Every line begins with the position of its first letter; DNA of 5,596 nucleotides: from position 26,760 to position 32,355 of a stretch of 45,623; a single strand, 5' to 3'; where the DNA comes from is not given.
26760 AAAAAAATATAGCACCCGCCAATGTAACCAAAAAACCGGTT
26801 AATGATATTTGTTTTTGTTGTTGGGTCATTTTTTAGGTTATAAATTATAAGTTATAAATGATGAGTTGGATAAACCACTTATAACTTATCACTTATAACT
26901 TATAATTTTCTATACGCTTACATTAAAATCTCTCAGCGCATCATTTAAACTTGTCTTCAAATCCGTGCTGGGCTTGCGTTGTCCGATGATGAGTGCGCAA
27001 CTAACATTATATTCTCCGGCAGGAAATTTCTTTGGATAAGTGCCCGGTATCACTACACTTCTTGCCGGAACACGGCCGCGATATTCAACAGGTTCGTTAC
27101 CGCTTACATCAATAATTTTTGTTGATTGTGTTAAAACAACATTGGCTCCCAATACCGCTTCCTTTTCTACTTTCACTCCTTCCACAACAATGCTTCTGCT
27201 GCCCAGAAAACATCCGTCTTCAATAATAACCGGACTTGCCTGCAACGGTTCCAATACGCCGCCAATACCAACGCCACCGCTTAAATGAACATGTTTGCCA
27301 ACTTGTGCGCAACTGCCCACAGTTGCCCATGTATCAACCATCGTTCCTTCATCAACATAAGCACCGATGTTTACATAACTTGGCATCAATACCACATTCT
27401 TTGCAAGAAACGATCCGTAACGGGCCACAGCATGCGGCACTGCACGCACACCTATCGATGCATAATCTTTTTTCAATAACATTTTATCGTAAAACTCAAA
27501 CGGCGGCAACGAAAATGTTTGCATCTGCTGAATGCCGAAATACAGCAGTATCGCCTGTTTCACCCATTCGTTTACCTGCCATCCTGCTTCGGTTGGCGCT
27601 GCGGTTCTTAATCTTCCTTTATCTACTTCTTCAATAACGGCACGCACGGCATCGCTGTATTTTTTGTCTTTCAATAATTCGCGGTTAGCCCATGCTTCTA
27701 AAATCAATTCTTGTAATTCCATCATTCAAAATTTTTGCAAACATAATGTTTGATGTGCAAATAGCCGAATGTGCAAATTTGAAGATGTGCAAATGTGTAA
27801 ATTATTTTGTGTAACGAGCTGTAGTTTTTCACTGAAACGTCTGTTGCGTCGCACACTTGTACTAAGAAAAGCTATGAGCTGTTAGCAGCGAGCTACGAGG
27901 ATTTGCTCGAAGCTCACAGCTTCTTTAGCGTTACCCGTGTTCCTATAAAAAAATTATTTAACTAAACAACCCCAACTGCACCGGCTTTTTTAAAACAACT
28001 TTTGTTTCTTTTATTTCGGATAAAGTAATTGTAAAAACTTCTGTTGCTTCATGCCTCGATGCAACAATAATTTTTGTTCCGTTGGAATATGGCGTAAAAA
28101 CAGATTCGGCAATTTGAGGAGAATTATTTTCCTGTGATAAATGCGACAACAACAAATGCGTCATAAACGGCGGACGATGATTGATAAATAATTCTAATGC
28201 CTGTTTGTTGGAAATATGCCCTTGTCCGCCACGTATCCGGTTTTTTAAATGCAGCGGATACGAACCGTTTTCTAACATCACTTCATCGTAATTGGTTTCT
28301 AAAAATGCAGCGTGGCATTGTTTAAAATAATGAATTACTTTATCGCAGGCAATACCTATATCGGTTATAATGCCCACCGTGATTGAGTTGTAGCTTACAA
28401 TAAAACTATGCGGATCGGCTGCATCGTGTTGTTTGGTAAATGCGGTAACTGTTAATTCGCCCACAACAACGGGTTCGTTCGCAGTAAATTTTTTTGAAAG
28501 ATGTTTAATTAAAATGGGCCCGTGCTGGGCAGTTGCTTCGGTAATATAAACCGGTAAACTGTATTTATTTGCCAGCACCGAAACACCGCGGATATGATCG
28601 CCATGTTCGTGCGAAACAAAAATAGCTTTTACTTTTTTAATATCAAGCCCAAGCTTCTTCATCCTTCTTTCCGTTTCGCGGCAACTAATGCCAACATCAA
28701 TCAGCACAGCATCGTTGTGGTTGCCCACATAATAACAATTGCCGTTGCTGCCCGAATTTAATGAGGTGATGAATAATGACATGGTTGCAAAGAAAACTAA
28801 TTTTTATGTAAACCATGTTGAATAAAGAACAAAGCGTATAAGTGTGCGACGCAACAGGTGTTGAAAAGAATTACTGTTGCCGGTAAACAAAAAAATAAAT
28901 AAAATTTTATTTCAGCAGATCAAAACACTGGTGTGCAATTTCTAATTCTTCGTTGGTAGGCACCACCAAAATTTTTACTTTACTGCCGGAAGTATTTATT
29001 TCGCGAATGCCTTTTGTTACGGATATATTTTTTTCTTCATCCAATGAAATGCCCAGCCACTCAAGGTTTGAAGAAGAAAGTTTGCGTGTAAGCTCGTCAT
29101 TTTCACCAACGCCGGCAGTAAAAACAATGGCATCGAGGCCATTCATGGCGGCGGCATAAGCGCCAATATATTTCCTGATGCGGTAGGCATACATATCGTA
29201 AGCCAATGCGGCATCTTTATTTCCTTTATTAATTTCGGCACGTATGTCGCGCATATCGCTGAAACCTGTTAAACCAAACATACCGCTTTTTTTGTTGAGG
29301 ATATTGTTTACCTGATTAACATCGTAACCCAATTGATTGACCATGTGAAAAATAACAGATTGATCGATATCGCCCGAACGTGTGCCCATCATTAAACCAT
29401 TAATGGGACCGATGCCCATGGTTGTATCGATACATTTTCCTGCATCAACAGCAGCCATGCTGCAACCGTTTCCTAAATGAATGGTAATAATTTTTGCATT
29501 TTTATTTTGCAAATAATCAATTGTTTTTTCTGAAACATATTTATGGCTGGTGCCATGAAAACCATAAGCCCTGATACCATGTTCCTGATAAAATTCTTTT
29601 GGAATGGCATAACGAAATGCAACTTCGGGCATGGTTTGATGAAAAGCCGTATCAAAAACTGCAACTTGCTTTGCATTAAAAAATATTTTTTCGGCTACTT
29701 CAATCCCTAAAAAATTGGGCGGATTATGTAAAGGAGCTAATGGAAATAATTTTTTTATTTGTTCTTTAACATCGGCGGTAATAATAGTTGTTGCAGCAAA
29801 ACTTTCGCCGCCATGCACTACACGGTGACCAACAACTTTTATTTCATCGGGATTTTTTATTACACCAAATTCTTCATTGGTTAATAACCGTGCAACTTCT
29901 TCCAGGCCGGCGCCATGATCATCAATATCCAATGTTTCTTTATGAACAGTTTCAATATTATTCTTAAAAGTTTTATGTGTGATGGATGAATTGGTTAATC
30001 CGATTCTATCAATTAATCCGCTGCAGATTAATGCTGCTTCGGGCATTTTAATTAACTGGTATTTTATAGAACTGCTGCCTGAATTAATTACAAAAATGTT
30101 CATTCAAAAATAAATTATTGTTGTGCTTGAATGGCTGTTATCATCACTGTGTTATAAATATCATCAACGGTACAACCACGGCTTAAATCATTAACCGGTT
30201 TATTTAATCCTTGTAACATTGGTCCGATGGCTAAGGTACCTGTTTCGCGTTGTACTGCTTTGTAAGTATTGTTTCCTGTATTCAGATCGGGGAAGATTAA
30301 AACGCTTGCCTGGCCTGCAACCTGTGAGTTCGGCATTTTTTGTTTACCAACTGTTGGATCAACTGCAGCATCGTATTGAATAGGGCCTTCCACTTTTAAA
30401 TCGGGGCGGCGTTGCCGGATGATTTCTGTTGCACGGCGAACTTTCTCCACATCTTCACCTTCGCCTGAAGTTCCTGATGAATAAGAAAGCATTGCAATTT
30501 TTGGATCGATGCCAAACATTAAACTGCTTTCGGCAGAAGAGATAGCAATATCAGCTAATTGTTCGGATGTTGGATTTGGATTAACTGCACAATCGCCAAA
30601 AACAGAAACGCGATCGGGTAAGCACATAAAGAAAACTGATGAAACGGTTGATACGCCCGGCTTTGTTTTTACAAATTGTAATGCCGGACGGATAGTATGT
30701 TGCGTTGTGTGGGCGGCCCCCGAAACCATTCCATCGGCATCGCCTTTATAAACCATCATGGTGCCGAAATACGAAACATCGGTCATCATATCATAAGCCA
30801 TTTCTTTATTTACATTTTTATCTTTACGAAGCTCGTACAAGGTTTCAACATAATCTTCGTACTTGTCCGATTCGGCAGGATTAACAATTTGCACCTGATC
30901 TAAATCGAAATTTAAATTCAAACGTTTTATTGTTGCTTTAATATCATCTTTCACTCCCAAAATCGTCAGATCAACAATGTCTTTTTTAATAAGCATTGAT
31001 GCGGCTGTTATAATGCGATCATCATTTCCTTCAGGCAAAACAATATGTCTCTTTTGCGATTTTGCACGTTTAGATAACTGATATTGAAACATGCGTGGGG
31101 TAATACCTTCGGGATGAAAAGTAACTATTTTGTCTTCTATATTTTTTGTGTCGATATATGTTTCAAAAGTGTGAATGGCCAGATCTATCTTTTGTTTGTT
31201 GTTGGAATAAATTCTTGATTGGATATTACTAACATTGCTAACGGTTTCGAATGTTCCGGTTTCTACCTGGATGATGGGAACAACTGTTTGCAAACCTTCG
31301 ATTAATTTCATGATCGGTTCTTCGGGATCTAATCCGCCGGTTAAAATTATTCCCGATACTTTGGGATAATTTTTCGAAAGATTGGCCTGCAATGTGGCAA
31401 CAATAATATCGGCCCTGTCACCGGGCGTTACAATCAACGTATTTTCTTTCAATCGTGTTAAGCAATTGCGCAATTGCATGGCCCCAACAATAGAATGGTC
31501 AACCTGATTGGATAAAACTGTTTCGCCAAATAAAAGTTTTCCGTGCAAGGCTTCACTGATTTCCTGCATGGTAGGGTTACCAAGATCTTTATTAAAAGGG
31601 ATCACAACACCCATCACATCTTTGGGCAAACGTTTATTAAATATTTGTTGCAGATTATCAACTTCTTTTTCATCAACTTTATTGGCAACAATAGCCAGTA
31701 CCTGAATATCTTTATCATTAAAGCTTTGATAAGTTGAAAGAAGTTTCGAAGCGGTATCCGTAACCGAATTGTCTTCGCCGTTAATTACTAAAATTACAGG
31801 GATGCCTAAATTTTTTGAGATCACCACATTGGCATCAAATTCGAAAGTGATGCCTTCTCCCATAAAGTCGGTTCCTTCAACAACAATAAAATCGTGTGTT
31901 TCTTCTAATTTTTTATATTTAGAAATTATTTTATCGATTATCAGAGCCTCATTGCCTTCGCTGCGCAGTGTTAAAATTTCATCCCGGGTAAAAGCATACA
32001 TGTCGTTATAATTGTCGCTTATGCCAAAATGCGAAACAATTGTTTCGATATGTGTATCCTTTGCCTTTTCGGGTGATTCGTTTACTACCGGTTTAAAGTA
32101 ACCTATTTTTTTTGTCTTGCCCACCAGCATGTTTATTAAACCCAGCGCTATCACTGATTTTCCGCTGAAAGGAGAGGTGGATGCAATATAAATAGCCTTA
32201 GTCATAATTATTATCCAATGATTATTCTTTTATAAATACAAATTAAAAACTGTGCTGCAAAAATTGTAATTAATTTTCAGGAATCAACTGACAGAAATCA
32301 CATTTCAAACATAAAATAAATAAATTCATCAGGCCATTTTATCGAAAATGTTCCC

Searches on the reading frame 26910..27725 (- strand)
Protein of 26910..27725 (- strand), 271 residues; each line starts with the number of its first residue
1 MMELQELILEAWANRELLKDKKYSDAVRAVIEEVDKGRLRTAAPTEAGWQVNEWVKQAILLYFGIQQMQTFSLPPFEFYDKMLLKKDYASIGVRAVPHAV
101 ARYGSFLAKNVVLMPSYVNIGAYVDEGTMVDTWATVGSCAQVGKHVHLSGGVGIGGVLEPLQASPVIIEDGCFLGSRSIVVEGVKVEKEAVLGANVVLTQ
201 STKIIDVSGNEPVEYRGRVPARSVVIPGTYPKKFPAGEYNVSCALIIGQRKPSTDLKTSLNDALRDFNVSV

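Call 43: search_protein_families(library=pfam, proteins=[window:26910-27725:-], max_evalue=0.00001)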
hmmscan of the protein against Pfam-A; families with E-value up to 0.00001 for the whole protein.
window:26910-27725:- (271 aa): 3 families
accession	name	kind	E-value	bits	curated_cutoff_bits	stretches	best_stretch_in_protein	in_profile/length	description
PF14805.11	THDPS_N_2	-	3.9e-21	75.4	25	1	3-65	1-67/67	Tetrahydrodipicolinate N-succinyltransferase N-terminal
PF14602.12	Hexapep_2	-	1.4e-12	47.5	27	1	165-200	1-34/34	Hexapeptide repeat of succinyl-transferase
PF00132.30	Hexapep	-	8.9e-12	44.6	27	1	166-199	2-35/36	Bacterial transferase hexapeptide (six repeats)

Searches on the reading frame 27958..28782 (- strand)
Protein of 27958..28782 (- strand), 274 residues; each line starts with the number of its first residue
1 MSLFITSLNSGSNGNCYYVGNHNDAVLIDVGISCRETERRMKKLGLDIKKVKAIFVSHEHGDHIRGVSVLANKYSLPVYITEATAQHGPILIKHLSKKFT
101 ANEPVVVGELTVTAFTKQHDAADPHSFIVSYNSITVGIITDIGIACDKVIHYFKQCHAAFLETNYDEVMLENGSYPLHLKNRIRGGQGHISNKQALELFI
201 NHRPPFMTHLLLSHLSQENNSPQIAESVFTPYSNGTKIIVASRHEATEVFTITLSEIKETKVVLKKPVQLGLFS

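Call 43: search_protein_families(library=pfam, proteins=[window:27958-28782:-], max_evalue=0.00001)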
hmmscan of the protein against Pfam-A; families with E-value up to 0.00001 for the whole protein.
window:27958-28782:- (274 aa): 2 families
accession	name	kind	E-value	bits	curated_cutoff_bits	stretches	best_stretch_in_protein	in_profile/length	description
PF00753.33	Lactamase_B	-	9e-16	58.8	22.7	1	13-93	5-86/196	Metallo-beta-lactamase superfamily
PF12706.13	Lactamase_B_2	-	1.3e-15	58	27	1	26-201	3-189/200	Beta-lactamase superfamily domain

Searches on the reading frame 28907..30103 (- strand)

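Call 43: search_protein_families(library=pfam, proteins=[window:28907-30103:-], max_evalue=0.00001)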
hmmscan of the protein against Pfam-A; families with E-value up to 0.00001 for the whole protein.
window:28907-30103:- (398 aa): 1 family
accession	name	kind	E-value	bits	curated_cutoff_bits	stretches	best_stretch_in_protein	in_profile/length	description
PF00871.23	Acetate_kinase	-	4e-144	480.5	22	1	3-390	2-391/392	Acetokinase family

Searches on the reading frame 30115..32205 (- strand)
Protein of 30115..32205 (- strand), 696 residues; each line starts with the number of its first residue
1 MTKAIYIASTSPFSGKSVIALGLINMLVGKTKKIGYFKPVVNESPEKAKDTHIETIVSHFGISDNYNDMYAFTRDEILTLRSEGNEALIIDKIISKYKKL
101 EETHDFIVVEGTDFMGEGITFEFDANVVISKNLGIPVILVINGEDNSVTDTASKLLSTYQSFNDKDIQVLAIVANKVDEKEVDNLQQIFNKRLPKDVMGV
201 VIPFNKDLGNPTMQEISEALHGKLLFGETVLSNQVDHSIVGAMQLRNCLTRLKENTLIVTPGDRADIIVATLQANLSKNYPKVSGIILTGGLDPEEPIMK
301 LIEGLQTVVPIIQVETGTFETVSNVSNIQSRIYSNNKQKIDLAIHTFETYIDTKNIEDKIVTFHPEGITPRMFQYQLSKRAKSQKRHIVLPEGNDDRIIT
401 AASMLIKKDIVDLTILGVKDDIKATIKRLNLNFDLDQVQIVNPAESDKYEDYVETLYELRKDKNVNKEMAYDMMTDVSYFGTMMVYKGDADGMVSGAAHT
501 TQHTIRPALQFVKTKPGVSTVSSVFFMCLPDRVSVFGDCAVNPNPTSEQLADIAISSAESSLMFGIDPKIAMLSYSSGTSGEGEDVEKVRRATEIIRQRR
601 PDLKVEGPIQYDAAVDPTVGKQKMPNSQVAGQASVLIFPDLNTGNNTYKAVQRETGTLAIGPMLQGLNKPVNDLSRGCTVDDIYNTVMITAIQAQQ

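Call 72: search_protein_families(library=pfam, proteins=[window:30115-32205:-], max_evalue=0.00001)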
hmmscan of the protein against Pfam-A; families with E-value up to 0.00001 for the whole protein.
window:30115-32205:- (696 aa): 4 families
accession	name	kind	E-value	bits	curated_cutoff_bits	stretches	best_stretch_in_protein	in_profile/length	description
PF01515.24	PTA_PTB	-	5.1e-133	443.8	24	1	372-691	1-319/319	Phosphate acetyl/butaryl transferase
PF13500.12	AAA_26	-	3.1e-32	112.5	27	1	3-212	1-198/198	AAA domain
PF07085.17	DRTGG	-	5.4e-29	100.6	25.2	1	215-326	1-103/105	DRTGG domain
PF01656.29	CbiA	-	3.7e-06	27.3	25.4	0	5-208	1-115/125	CobQ/CobB/MinD/ParA nucleotide binding domain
